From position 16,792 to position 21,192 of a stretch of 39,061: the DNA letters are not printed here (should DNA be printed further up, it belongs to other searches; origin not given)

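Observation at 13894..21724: Nine-gene coupled operon: XRE, gp10-like adaptor, 1366-aa tape-measure/SLT protein, HTH and five unknowns, without tube, chaperone or baseplate genes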

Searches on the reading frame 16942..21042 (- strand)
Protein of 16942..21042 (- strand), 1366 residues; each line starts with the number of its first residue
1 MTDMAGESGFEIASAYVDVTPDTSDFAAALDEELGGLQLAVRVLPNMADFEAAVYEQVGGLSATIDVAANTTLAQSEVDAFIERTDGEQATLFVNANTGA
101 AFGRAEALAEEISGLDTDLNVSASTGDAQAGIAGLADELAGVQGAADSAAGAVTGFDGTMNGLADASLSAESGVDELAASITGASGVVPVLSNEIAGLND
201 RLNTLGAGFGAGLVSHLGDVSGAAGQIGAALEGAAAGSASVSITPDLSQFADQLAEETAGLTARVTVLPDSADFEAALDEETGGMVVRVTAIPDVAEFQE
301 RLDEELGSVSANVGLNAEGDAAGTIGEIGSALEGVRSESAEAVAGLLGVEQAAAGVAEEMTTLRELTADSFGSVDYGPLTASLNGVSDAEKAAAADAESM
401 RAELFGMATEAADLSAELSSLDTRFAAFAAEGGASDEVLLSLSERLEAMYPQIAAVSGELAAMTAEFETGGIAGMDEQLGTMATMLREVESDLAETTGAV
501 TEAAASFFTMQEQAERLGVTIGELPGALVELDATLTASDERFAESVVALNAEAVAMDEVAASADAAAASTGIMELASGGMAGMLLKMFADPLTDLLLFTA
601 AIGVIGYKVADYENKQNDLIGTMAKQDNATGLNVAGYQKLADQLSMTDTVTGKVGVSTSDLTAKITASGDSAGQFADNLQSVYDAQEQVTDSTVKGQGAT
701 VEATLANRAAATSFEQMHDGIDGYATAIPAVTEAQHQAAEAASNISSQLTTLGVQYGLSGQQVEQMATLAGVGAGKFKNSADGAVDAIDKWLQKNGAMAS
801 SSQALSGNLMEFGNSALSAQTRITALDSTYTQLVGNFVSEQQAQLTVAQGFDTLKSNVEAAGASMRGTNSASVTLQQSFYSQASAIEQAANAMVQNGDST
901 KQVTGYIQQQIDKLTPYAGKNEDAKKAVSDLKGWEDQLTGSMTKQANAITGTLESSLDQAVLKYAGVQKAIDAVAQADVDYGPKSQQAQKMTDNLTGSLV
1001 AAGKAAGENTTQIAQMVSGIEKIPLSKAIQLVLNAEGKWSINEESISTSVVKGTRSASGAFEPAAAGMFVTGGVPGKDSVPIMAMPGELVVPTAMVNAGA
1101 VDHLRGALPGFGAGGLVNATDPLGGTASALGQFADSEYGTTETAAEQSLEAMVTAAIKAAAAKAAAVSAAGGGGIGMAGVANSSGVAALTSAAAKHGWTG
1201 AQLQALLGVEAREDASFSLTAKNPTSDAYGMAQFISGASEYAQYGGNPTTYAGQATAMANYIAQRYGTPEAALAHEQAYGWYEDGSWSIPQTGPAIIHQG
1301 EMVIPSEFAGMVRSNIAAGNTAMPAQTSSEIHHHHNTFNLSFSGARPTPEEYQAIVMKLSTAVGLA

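Call 6: search_protein_families(library=pfam, proteins=[window:16942-21042:-], max_evalue=0.01)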
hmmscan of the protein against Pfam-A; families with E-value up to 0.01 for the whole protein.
window:16942-21042:- (1366 aa): 2 families
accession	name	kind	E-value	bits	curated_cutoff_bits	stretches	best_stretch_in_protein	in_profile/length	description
PF07889.17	DUF1664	-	3.5e-05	24.3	34.6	0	441-524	38-120/124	Protein of unknown function (DUF1664)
PF10473.14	CENP-F_leu_zip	-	0.0077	16.7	34.5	0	444-527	24-109/140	Leucine-rich repeats of kinetochore protein Cenp-F/LEK1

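Call 11: search_protein_families(library=phrogs, proteins=[window:16942-21042:-], max_evalue=0.01)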
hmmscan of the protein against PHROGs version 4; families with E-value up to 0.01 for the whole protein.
window:16942-21042:- (1366 aa): 2 families
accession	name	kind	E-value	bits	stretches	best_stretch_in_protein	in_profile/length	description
phrog_15428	-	unknown function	2.5e-11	44.9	1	1191-1276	77-160/168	-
phrog_12661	-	other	3.4e-06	28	1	1212-1282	112-182/182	transglycosylase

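Call 12: search_dna_similar(query=window:16942-21042:-, collection=phages, mode=protein, max_rows=25)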
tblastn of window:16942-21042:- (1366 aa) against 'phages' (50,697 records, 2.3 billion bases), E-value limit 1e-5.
Records with a match: 88; places in all: 88; records where one place covers at least 80% of the query: 0.
Best place of each record, by identity: <60% 88.
By first word of the organism name: Streptomyces 40; Gordonia 35; Corynebacterium 13.
By host as written in the record: Gordonia terrae 3612 33; Streptomyces coelicolor 15; Corynebacterium vitaeruminis NCIB 9291 13; Streptomyces bicolor NRRL B-3897 5; Streptomyces venezuelae ATCC 10712 3; Streptomyces sp. 5a 2; Streptomyces lividans JI 1326 2; Gordonia Terrae CAG3 2; and 8 more.
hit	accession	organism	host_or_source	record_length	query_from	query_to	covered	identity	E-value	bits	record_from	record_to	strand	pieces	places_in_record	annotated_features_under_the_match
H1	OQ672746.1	Streptomyces phage phiScoe25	Streptomyces coelicolor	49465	1193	1335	8%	45.9%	2e-7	82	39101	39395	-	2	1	hypothetical protein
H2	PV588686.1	Streptomyces phage pSt2308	Streptomyces turgidiscabies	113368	1182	1316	10%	35.2%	4e-10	71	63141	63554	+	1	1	hypothetical protein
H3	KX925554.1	Streptomyces phage BRock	Streptomyces sp. 5a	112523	1182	1316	10%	34.5%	4e-11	74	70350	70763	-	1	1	endolysin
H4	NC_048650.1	Streptomyces phage BRock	Streptomyces sp. 5a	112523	1182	1316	10%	34.5%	4e-11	74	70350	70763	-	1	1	endolysin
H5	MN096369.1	Gordonia phage Phendrix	Gordonia terrae 3612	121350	1182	1307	9%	35.9%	2e-7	62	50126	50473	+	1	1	85: tape measure protein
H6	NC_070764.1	Gordonia phage Phendrix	Gordonia terrae 3612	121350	1182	1307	9%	35.9%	2e-7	62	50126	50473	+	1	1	85: transglycosylase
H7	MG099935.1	Gordonia phage Anamika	Gordonia terrae 3612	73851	1182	1298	9%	38.6%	4e-7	61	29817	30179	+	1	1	tape measure protein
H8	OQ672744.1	Streptomyces phage phiScoe2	Streptomyces coelicolor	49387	1193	1284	7%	49.0%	3e-8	65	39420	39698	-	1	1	hypothetical protein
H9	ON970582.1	Gordonia phage Shelley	Gordonia terrae 3612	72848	1182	1298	9%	38.1%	2e-7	62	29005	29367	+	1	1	24: tape measure protein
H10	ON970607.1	Gordonia phage Lidong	Gordonia terrae 3612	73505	1182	1298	9%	38.1%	2e-7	62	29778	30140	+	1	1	24: tape measure protein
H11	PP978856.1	Gordonia phage Charianelly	Gordonia terrae 3612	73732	1182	1298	9%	38.1%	2e-7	62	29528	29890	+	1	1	24: tape measure protein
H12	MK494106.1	Gordonia phage Jormungandr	Gordonia terrae 3612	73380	1182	1298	9%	38.1%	2e-7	62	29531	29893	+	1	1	24: tape measure protein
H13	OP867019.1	Gordonia phage GalacticEye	Gordonia terrae 3612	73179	1182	1298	9%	38.1%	2e-7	62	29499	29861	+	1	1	24: tape measure protein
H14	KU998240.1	Gordonia phage Woes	Gordonia terrae 3612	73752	1182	1298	9%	38.1%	3e-7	61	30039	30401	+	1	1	24: tape measure protein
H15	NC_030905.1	Gordonia phage Woes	Gordonia terrae 3612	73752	1182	1298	9%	38.1%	3e-7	61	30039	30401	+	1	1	24: tail length tape measure protein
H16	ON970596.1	Gordonia phage MrWormie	Gordonia terrae 3612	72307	1182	1298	9%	38.1%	4e-7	61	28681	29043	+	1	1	24: tape measure protein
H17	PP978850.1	Gordonia phage Damp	Gordonia terrae 3612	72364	1182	1298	9%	38.1%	4e-7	61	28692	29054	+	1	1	24: tape measure protein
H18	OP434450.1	Gordonia phage Minos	Gordonia terrae 3612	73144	1182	1298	9%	38.1%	4e-7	61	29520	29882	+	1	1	25: tape measure protein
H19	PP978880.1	Gordonia phage Berries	Gordonia terrae 3612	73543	1182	1298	9%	38.1%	4e-7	61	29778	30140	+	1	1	24: tape measure protein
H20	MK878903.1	Gordonia phage Teal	Gordonia terrae 3612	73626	1182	1298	9%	38.1%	4e-7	61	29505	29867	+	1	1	24: tape measure protein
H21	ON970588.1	Gordonia phage Bianmat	Gordonia terrae 3612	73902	1182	1298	9%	38.1%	4e-7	61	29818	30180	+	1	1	24: tape measure protein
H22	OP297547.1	Gordonia phage Jams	Gordonia terrae 3612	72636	1182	1298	9%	38.1%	4e-7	61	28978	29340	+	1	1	24: tape measure protein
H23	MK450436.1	Gordonia phage Neoevie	Gordonia terrae 3612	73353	1182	1298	9%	38.1%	4e-7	61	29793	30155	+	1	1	24: tape measure protein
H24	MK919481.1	Gordonia phage Newt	Gordonia terrae 3612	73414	1182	1298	9%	38.1%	4e-7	61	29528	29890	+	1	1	25: tape measure protein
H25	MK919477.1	Gordonia phage Luker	Gordonia terrae 3612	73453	1182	1298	9%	38.1%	4e-7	61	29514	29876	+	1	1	25: tape measure protein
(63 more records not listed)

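Call 15: find_homologous_proteins(query=window:16942-21042:-, max_evalue=0.00001)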
Query window:16942-21042:- (1366 aa): 17 proteins with E <= 0.00001 among 8000 candidates.
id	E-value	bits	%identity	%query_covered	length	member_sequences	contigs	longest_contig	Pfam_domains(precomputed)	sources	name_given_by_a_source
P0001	0.0e+0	2819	100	100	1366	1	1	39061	-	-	-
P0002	1.8e-184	634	42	83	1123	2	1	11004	-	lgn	-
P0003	1.9e-178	614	39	84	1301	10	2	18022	-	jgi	jgi:hypothetical protein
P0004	2.7e-163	564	40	46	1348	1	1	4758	-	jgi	jgi:predicted nucleic acid-binding Zn-ribbon protein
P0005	1.5e-151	525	34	83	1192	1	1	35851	-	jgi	jgi:hypothetical protein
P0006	3.5e-151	524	33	94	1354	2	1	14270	-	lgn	-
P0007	2.4e-141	491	32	83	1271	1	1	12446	-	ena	-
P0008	1.7e-139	485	32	47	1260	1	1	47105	-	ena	-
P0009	5.4e-130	454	37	31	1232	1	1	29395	-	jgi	jgi:hypothetical protein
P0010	5.6e-126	440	42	31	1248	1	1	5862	PF25078.2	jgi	jgi:hypothetical protein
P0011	1.0e-110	390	32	40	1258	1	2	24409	-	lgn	-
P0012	1.9e-88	316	33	39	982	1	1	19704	-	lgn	-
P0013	5.3e-88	315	28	85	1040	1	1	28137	-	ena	-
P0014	1.9e-78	283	32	38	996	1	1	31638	-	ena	-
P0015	8.5e-69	251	28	39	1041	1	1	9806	-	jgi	jgi:hypothetical protein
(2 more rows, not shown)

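Call 16: find_encoding_contigs(protein=P0005, flank=10000, max_places=2)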
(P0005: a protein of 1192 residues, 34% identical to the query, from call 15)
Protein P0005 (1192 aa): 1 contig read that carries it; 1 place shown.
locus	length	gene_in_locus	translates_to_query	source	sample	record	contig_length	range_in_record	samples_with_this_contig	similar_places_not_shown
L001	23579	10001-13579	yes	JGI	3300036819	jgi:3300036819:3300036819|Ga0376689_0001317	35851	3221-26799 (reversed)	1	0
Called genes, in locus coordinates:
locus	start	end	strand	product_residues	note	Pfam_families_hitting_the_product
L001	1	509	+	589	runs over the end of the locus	PF12307:DUF3631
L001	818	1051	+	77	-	-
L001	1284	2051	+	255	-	PF01381:HTH_3, PF12844:HTH_19 (faint), PF13560:HTH_31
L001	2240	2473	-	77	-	-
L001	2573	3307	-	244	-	-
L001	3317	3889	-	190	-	PF21806:DUF6879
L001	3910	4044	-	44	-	-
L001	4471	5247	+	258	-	PF07553:Lipoprotein_Ltp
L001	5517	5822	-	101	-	PF12728:HTH_17 (weak)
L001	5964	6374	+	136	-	PF00293:NUDIX, PF14815:NUDIX_4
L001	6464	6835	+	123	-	-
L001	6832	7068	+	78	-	-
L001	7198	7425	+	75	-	PF02452:PemK_toxin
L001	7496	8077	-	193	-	PF00239:Resolvase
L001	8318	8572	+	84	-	PF12728:HTH_17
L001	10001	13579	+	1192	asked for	-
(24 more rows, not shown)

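Call 17: find_encoding_contigs(protein=P0008, flank=10000, max_places=2)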
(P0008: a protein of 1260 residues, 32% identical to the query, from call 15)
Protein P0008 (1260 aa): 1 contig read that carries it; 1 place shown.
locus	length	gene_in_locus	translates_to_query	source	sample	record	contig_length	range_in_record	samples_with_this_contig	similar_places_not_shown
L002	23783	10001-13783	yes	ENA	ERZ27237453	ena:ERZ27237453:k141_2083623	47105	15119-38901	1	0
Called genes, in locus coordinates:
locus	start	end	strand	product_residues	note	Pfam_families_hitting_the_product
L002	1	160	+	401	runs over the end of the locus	PF06152:Phage_min_cap2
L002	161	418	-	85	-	-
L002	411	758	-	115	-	-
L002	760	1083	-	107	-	-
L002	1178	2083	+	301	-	-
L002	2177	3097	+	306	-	-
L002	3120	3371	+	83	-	-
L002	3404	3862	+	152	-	-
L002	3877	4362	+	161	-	-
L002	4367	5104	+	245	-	-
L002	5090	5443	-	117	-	-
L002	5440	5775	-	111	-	-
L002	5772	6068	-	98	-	-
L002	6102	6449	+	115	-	-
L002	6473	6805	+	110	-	-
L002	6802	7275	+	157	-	-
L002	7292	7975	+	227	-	-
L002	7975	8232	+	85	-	-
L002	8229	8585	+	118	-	-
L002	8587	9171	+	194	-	-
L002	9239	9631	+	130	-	-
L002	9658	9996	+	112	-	-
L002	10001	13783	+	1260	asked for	-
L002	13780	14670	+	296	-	PF22768:SPP1_Dit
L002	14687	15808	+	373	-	-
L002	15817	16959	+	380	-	-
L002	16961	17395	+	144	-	-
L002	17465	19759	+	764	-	PF25692:Phage_depo_C (weak)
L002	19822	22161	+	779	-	-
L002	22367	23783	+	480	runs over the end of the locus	-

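Call 18: find_encoding_contigs(protein=P0003, flank=10000, max_places=2)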
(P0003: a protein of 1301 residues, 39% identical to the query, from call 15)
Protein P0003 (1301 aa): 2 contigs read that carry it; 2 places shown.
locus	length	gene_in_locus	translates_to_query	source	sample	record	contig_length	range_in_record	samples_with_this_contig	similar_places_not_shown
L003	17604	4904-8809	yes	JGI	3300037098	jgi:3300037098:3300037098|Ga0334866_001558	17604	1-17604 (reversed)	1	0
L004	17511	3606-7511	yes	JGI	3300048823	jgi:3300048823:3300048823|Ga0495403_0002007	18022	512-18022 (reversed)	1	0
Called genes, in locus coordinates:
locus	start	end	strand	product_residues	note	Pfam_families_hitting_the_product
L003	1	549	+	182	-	?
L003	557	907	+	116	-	-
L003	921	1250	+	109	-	-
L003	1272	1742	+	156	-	-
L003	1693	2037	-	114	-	-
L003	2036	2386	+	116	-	-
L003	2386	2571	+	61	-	-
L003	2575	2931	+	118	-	-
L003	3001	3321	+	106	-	-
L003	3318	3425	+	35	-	-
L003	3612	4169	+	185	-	PF25681:Phage_TTP_17 (weak)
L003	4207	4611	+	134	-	-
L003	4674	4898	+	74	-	-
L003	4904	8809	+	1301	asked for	-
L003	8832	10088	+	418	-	PF22768:SPP1_Dit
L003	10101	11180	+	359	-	-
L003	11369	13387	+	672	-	PF21722:Gly_rich_2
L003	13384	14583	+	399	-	-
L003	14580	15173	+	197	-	-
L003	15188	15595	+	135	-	PF26209:Phage_phiTE_241_C (weak)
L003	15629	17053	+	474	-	PF26209:Phage_phiTE_241_C (weak)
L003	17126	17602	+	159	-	?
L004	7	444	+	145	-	-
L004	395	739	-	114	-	-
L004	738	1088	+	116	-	-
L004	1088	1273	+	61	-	-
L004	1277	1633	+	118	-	-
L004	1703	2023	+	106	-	-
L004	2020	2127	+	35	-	-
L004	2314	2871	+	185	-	PF25681:Phage_TTP_17 (weak)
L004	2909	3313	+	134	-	-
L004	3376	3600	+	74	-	-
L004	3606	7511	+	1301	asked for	-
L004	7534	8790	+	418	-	PF22768:SPP1_Dit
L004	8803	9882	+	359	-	-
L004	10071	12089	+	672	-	PF21722:Gly_rich_2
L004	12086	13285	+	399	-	-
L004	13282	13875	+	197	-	-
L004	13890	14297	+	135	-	PF26209:Phage_phiTE_241_C (weak)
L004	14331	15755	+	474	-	PF26209:Phage_phiTE_241_C (weak)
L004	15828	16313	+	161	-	-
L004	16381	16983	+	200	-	-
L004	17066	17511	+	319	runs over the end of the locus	?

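Call 19: find_encoding_contigs(protein=P0006, flank=10000, max_places=2)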
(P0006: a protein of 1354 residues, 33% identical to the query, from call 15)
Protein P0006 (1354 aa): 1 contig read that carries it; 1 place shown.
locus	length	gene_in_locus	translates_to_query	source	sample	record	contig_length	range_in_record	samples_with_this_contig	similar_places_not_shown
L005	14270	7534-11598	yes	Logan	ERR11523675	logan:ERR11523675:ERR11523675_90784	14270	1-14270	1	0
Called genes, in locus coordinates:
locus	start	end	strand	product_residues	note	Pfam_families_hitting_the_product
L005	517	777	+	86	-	-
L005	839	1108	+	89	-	-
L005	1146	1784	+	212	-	-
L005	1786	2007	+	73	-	-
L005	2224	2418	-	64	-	PF05016:ParE_toxin (weak)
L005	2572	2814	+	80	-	-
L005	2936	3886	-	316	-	-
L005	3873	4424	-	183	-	PF22014:DUF6932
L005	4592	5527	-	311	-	PF00589:Phage_integrase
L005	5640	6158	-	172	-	-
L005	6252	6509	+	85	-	PF13560:HTH_31 (weak), PF01381:HTH_3 (weak)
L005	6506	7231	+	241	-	-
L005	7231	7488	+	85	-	-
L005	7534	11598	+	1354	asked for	-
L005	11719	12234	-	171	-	-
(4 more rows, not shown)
